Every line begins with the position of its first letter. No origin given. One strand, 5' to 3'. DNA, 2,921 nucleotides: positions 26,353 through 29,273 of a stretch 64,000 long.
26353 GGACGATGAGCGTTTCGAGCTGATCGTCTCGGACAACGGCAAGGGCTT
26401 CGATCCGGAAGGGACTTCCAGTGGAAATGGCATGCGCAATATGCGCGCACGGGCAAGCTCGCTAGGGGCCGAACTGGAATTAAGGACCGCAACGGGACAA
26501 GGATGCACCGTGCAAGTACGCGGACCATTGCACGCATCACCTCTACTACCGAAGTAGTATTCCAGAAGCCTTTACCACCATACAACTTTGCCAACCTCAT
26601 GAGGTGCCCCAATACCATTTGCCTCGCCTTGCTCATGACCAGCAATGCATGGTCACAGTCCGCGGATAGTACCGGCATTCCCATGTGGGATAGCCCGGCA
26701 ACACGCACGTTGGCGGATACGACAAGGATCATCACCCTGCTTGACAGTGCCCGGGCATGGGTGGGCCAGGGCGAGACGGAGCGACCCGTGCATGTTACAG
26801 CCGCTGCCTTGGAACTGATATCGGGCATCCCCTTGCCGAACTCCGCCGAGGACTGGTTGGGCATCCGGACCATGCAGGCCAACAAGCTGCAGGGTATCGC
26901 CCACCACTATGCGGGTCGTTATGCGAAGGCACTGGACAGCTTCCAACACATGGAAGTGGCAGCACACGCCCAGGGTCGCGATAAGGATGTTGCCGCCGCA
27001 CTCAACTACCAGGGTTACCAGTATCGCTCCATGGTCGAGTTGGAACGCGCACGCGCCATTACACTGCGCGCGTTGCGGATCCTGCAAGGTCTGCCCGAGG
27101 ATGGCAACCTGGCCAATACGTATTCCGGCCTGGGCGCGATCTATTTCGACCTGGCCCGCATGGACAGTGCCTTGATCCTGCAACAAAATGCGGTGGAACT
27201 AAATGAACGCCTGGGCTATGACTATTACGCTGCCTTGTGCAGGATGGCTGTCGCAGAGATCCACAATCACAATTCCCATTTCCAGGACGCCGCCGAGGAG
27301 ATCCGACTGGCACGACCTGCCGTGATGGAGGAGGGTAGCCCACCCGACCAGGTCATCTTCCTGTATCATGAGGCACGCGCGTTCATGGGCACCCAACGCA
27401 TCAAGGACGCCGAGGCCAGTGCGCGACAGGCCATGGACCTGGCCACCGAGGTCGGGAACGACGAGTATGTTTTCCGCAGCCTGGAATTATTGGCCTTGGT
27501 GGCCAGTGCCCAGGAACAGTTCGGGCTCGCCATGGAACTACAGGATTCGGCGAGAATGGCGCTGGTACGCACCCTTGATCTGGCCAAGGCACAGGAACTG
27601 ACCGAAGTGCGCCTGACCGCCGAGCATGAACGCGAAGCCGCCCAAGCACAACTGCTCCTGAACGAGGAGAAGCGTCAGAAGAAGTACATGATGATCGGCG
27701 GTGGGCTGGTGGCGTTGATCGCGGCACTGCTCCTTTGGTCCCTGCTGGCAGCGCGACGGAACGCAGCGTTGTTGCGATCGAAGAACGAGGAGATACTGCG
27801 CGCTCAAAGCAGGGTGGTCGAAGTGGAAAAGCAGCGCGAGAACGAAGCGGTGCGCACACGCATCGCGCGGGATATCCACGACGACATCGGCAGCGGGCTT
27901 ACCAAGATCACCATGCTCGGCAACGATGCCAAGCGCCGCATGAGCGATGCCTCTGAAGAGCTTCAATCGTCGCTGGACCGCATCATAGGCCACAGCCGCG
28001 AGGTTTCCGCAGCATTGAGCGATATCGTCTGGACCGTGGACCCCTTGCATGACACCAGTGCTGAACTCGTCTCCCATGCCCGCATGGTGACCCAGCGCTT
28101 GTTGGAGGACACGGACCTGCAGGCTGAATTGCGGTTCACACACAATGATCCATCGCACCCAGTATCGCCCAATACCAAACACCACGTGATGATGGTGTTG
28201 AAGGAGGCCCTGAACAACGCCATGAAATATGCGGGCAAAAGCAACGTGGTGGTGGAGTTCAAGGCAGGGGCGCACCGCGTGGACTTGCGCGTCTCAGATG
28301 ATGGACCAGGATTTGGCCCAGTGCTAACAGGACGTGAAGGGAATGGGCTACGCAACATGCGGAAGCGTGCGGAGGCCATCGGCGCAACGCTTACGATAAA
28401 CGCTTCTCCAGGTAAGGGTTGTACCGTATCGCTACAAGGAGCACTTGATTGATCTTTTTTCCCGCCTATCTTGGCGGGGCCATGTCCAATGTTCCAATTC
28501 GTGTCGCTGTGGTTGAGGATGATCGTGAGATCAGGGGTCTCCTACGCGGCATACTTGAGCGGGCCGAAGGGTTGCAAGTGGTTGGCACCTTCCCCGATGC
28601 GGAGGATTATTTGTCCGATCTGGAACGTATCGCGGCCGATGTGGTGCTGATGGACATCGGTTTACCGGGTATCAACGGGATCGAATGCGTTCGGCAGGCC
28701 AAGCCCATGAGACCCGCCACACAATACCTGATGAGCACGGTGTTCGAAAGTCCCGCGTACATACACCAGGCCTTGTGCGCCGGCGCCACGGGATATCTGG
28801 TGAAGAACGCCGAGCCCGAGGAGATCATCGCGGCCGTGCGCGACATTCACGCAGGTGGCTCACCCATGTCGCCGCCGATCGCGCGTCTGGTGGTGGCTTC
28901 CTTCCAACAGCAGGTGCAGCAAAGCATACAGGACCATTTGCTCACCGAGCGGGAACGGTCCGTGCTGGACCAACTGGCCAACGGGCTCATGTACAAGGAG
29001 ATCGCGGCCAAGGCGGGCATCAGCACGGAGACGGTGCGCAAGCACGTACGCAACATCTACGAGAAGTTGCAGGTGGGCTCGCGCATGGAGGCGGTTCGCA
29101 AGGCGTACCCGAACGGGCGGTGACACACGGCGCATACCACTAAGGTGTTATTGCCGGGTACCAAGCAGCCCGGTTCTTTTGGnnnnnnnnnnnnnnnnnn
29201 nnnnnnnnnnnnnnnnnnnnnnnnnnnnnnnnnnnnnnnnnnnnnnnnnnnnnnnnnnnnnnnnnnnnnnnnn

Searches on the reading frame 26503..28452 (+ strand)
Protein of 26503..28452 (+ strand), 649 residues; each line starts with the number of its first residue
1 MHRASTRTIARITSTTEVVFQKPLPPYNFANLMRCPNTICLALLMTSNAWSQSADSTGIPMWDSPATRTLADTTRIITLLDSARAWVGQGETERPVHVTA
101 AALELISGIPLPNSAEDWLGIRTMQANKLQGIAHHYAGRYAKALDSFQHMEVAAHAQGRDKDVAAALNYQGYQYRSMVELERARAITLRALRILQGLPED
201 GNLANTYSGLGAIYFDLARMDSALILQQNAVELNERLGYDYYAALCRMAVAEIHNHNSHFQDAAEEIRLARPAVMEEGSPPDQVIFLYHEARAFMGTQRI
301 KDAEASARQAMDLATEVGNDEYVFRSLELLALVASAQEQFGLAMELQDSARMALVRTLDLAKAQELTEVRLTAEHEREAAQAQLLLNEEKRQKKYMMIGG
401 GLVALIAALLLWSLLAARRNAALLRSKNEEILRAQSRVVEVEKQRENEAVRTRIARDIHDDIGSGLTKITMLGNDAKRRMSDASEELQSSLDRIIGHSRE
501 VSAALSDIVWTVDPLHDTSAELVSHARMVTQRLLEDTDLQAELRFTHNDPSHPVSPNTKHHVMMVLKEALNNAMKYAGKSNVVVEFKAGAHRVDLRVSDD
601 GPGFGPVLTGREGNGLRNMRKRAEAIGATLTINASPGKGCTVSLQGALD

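Call 26: search_protein_families(library=pfam, proteins=[window:26503-28452:+], max_evalue=0.001)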
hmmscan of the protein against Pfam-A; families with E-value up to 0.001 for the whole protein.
window:26503-28452:+ (649 aa): 4 families
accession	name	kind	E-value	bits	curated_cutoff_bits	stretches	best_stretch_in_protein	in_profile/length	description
PF02518.31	HATPase_c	-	1.3e-10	42.1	26.4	1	561-644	5-105/111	Histidine kinase-, DNA gyrase B-, and HSP90-like ATPase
PF13424.12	TPR_12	-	3e-09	37.4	30.1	2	162-235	1-76/77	Tetratricopeptide repeat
PF07730.19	HisKA_3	-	3.4e-08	34.4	24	1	451-513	2-64/68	Histidine kinase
PF13581.12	HATPase_c_2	-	9.3e-07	29.3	27.4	1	521-607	6-82/127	Histidine kinase-like ATPase domain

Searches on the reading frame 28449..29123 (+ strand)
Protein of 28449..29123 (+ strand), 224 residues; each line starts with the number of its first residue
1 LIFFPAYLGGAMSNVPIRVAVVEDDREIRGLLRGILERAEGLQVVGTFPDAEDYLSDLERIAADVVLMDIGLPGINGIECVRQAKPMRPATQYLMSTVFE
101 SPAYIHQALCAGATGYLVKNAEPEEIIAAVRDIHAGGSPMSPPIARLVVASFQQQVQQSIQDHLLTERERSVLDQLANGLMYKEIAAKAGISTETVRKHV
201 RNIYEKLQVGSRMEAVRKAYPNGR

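Call 26: search_protein_families(library=pfam, proteins=[window:28449-29123:+], max_evalue=0.001)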
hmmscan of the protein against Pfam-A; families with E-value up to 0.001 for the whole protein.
window:28449-29123:+ (224 aa): 5 families
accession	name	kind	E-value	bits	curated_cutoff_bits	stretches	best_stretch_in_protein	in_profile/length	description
PF00072.30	Response_reg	-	1.1e-22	80.8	30.2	1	19-131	1-111/111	Response regulator receiver domain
PF00196.25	GerE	-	1e-18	67.1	23.5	1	164-219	2-57/57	Bacterial regulatory proteins, luxR family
PF04545.22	Sigma70_r4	-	1.4e-05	24.9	24.1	1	165-208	5-49/50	Sigma-70, region 4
PF04967.18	HTH_10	-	0.00029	21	23.1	0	183-207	27-51/53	HTH DNA binding domain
PF08281.18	Sigma70_r4_2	-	0.00037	20.5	25.7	1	165-207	11-54/54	Sigma-70, region 4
